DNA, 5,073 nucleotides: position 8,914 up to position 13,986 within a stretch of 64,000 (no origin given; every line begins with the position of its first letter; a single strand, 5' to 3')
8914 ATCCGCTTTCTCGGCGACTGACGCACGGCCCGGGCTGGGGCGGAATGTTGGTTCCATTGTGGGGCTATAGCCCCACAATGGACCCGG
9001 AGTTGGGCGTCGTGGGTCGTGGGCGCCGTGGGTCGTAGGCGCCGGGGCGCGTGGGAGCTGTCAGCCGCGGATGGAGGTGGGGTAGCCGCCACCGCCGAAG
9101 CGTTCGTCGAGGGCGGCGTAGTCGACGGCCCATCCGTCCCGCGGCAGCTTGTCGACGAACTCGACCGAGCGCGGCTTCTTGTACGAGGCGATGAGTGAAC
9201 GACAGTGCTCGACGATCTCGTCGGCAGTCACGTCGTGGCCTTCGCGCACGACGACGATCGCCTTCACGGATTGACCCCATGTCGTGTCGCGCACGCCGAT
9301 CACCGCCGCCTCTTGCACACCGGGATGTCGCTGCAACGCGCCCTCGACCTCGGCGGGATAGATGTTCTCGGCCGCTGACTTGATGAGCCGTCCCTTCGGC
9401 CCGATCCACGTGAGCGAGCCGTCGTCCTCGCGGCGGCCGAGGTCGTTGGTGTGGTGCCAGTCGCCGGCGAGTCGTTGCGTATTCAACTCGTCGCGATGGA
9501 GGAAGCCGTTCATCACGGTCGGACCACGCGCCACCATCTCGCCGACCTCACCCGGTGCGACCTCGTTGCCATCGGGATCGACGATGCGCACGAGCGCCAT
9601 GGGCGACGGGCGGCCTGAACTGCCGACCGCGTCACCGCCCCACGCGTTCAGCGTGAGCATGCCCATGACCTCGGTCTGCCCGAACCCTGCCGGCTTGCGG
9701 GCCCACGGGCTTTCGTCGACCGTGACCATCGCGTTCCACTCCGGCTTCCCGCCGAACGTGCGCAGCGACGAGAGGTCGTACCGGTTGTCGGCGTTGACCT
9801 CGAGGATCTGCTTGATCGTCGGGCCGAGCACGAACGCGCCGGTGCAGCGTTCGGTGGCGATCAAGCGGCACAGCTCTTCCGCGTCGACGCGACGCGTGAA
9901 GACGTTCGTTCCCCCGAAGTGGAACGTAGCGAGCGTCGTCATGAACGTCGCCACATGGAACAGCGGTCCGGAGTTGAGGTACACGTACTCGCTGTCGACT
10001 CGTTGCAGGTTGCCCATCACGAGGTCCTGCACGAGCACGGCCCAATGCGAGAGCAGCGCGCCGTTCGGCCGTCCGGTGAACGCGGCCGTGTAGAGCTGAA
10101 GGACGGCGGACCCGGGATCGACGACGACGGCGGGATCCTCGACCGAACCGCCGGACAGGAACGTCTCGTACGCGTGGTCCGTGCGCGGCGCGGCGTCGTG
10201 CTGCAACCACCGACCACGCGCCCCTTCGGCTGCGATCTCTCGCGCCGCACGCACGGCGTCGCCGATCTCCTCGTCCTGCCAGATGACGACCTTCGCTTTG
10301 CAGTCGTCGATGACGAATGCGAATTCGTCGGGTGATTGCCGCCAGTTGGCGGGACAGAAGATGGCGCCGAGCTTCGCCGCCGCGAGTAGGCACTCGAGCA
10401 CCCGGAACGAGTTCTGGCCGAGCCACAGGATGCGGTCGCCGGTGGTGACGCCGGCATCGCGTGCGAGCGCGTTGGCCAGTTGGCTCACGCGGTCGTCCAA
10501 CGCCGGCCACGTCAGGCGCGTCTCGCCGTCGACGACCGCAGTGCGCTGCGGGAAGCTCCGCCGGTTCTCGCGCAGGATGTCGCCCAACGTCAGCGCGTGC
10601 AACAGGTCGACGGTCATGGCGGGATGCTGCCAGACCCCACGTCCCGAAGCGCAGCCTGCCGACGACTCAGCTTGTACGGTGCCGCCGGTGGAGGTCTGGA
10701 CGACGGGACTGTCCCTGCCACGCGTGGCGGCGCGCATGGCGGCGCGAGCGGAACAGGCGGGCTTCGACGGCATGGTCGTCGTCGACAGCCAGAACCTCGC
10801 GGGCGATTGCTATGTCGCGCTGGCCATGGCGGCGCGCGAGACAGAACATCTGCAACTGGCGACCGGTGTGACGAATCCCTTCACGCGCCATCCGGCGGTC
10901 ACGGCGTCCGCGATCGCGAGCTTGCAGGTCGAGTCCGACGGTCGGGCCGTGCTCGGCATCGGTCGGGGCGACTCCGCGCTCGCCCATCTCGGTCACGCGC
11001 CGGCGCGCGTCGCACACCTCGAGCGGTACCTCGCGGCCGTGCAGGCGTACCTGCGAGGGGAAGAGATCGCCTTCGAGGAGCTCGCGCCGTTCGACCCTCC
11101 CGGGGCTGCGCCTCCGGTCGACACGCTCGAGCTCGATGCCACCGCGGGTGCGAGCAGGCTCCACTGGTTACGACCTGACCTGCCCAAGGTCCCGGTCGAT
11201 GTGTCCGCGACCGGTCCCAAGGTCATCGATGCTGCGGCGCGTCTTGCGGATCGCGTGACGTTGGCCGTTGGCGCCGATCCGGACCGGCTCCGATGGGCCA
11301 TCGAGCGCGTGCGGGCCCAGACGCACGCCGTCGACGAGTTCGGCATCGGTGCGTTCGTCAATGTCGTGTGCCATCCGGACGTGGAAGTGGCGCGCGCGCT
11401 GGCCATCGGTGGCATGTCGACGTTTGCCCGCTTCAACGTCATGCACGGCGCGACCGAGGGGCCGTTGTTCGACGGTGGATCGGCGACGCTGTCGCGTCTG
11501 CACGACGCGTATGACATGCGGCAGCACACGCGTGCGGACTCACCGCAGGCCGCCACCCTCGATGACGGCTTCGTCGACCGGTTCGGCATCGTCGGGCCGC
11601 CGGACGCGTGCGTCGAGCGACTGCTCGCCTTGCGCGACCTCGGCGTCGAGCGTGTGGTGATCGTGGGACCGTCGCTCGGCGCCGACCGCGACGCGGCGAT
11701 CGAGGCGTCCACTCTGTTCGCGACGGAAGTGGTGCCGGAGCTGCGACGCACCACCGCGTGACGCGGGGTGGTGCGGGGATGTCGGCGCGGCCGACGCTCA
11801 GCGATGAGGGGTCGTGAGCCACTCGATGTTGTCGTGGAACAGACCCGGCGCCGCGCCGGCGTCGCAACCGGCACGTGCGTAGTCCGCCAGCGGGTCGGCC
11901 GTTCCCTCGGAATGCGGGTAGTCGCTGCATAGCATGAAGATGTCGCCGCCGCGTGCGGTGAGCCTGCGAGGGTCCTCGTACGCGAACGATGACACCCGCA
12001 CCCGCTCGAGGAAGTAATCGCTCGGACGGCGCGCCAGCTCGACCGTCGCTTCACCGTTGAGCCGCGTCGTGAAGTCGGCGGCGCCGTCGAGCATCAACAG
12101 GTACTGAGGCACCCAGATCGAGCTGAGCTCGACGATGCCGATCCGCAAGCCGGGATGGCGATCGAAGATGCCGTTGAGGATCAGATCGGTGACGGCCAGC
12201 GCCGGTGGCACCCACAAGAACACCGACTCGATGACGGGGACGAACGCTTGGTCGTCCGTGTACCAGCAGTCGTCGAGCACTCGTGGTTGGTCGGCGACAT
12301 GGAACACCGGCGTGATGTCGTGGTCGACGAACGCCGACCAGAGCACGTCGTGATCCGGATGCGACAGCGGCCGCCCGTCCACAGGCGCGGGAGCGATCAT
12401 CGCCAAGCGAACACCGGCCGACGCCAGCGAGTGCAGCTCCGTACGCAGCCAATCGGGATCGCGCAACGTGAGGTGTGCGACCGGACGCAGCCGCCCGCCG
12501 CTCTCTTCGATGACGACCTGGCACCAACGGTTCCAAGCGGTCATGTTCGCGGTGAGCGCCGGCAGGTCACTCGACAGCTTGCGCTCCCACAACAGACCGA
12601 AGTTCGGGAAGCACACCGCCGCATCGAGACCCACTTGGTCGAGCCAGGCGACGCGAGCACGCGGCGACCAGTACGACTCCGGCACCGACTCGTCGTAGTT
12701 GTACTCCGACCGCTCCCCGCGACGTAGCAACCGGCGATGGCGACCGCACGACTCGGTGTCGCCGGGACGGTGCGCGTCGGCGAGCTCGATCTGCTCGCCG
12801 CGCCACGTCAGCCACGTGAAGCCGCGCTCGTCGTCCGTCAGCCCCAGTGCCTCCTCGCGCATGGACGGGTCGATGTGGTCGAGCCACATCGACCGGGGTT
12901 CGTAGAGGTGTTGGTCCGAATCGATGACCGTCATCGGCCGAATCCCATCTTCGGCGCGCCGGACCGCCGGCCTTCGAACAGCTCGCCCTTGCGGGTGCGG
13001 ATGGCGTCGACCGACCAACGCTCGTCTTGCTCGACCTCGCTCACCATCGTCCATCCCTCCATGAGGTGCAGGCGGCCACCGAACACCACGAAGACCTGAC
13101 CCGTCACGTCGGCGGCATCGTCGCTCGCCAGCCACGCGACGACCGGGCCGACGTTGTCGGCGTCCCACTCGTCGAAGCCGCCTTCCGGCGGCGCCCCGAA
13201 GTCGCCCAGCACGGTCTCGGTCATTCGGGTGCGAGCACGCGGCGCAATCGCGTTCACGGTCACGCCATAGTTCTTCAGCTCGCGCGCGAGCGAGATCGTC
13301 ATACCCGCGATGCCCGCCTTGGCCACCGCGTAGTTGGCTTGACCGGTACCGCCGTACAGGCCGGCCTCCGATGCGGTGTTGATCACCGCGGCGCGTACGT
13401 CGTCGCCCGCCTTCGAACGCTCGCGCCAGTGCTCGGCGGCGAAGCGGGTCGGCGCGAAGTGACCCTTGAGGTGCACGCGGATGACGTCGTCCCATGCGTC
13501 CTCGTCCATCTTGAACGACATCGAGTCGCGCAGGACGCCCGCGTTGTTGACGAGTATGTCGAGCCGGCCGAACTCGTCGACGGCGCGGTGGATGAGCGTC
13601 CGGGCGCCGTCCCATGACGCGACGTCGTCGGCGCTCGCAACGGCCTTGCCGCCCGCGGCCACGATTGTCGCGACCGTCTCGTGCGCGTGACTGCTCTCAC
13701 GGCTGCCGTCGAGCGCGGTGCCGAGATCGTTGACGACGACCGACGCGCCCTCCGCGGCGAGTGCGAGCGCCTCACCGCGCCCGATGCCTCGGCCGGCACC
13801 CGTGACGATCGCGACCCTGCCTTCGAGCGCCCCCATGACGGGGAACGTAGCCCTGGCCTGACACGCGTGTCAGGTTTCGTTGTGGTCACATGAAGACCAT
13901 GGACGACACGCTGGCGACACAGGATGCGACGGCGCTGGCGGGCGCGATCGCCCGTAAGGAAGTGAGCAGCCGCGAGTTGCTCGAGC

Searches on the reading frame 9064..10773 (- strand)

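Call 9: search_protein_families(library=pfam, proteins=[window:9064-10773:-])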
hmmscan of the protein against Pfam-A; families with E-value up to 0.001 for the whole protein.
window:9064-10773:- (570 aa): 2 families
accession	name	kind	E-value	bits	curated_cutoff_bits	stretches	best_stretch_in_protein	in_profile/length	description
PF00501.34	AMP-binding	-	9.6e-61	206.1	29.9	1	68-425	2-384/384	AMP-binding enzyme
PF13193.12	AMP-binding_C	-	7.2e-22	78.6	24.5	1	475-545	1-71/76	AMP-binding enzyme C-terminal domain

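Call 34: search_protein_families(library=ncbifam, proteins=[window:9064-10773:-])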
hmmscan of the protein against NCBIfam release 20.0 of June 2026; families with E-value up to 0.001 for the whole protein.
window:9064-10773:- (570 aa): 103 families (the best 25 are shown)
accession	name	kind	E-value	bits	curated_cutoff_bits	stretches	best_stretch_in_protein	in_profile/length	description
NF004837.0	PRK06187.1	subfamily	5.3e-106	355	476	1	60-546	7-508/531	long-chain-fatty-acid--CoA ligase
NF006182.0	PRK08316.1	subfamily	3.6e-86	289.7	663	1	60-546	10-503/523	fatty acyl-CoA synthetase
NF005676.0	PRK07470.1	equivalog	3.5e-75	253.6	774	1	59-548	18-517/544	acyl-CoA synthetase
NF005857.1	PRK07786.1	exception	4.3e-75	253.1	733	1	75-547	23-499/513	fatty-acid--CoA ligase FadD5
NF005307.0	PRK06839.1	equivalog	9.2e-72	242.3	748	1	74-546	15-479/496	o-succinylbenzoate--CoA ligase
NF004797.0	PRK06145.1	equivalog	9.9e-69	232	850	1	71-546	12-481/499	acyl-CoA synthetase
NF005801.1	PRK07656.1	equivalog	3.5e-68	230.5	657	1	63-546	3-489/500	FadD3 family acyl-CoA ligase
NF052269.1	Staph_lig_FadD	equivalog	8.8e-67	225.5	650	1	71-546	10-479/499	long-chain-fatty-acid--CoA ligase FadD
NF006181.0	PRK08314.1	subfamily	6.9e-65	219.4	705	2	198-547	182-541/563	long-chain-fatty-acid--CoA ligase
NF006572.0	PRK09088.1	equivalog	2.8e-61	207.7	696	1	72-546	12-473/491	acyl-CoA synthetase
NF002966.0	PRK03640.1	equivalog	3.1e-61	207.5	556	1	69-546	10-466/483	o-succinylbenzoate--CoA ligase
NF005863.0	PRK07798.1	subfamily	3.5e-61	207.4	543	1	60-546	3-517/540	acyl-CoA synthetase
NF052580.1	Str24CoAsynCasG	equivalog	8.3e-61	205.9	750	1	59-546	39-536/548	steroid-24-oyl-CoA synthetase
NF006020.0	PRK08162.1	subfamily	8.1e-60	202.7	677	1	66-545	24-523/545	acyl-CoA synthetase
NF009233.0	PRK12583.1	subfamily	2.5e-59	201.1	832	2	224-545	204-535/558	fatty acid CoA ligase family protein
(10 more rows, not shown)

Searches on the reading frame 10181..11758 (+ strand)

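Call 9: search_protein_families(library=pfam, proteins=[window:10181-11758:+])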
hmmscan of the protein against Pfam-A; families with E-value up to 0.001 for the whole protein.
window:10181-11758:+ (526 aa): 1 family
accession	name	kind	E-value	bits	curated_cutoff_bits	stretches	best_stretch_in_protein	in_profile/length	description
PF00296.26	Bac_luciferase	-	4.4e-46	158.1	27.9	1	182-490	24-313/314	Luciferase-like monooxygenase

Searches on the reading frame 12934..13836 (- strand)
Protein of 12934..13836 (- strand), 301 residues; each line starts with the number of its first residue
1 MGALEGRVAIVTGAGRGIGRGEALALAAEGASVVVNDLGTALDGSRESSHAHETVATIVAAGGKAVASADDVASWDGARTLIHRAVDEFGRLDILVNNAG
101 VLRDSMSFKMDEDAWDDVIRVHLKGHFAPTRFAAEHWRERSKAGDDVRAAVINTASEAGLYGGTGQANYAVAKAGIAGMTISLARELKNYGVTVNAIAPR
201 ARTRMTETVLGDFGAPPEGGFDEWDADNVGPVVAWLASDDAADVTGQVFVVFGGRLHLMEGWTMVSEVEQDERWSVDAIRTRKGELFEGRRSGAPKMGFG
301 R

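Call 9: search_protein_families(library=pfam, proteins=[window:12934-13836:-])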
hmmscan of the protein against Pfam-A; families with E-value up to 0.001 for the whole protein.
window:12934-13836:- (301 aa): 3 families
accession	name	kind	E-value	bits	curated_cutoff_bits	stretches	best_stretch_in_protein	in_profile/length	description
PF00106.31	adh_short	-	2.6e-42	145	26.6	1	7-206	1-187/195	short chain dehydrogenase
PF13561.12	adh_short_C2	-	3.6e-35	122.1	27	1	13-254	1-234/236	Enoyl-(Acyl carrier protein) reductase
PF08659.16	KR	-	3.5e-11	43.8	22.6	1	10-179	4-159/180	KR domain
